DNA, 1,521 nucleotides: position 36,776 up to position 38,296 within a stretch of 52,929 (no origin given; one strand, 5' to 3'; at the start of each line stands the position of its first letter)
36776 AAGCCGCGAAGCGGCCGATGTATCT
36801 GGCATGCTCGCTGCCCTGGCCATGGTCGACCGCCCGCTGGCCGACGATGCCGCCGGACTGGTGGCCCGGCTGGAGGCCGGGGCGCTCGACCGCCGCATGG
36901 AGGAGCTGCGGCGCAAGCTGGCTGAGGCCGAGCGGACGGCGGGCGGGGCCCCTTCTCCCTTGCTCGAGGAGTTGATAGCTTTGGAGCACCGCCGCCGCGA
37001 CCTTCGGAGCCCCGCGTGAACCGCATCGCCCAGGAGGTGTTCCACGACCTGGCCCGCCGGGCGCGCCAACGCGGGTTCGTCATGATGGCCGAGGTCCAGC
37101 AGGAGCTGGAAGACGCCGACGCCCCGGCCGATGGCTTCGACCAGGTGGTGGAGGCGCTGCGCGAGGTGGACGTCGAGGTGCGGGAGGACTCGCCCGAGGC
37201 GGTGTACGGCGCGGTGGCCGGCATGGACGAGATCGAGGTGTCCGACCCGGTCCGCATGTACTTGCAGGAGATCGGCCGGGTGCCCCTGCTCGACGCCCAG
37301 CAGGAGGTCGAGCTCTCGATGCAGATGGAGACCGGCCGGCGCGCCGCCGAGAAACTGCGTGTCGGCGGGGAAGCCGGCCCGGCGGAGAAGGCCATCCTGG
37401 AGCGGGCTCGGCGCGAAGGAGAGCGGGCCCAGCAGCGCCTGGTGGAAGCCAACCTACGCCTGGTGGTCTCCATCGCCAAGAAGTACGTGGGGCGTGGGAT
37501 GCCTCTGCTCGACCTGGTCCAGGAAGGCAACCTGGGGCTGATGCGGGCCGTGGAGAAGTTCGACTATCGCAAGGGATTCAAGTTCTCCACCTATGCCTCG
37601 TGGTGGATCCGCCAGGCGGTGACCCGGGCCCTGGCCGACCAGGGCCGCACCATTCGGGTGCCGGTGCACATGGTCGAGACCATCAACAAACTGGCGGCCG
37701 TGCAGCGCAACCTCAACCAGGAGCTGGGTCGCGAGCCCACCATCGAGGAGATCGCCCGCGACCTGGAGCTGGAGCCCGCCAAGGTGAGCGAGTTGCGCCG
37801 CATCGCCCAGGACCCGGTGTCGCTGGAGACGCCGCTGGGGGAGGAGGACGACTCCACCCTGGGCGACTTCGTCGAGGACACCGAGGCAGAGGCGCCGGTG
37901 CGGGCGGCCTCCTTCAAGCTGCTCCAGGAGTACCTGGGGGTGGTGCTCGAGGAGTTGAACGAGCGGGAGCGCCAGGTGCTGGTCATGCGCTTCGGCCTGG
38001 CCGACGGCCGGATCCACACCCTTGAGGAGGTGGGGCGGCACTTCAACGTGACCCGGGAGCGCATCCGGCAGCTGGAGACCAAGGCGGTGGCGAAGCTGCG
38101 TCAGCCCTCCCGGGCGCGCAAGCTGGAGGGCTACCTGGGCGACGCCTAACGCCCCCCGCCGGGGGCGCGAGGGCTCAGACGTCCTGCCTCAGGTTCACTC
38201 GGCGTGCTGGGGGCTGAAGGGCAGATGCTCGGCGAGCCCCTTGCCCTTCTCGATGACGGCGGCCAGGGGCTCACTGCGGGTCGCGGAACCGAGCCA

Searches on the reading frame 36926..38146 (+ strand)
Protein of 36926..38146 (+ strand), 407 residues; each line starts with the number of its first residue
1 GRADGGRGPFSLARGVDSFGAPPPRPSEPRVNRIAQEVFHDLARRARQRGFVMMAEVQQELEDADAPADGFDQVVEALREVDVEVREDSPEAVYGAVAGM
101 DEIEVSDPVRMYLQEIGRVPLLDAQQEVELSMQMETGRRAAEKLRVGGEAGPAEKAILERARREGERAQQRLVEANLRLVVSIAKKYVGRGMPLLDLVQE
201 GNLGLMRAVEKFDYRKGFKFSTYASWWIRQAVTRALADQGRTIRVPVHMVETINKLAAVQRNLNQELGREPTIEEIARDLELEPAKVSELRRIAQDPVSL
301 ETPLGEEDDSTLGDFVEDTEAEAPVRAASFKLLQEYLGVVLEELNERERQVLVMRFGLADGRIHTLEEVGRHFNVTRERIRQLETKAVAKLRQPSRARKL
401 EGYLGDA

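Call 25: search_protein_families(library=pfam, proteins=[window:36926-38146:+], max_evalue=0.00001)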
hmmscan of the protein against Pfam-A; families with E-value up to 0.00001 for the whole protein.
window:36926-38146:+ (407 aa): 5 families
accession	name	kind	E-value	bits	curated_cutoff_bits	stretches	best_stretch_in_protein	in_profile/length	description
PF04539.22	Sigma70_r3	-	1.4e-27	96.1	25.3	1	251-326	1-76/78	Sigma-70 region 3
PF04542.20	Sigma70_r2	-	1.2e-24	86.3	24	1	172-242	1-71/71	Sigma-70 region 2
PF04545.22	Sigma70_r4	-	4.6e-18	64.9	24.1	1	340-393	1-50/50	Sigma-70, region 4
PF00140.25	Sigma70_r1_2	-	4.2e-14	52.6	22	1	107-139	1-33/34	Sigma-70 factor, region 1.2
PF03979.19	Sigma70_r1_1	-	9.9e-06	25.9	22.5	0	39-92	7-60/81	Sigma-70 factor, region 1.1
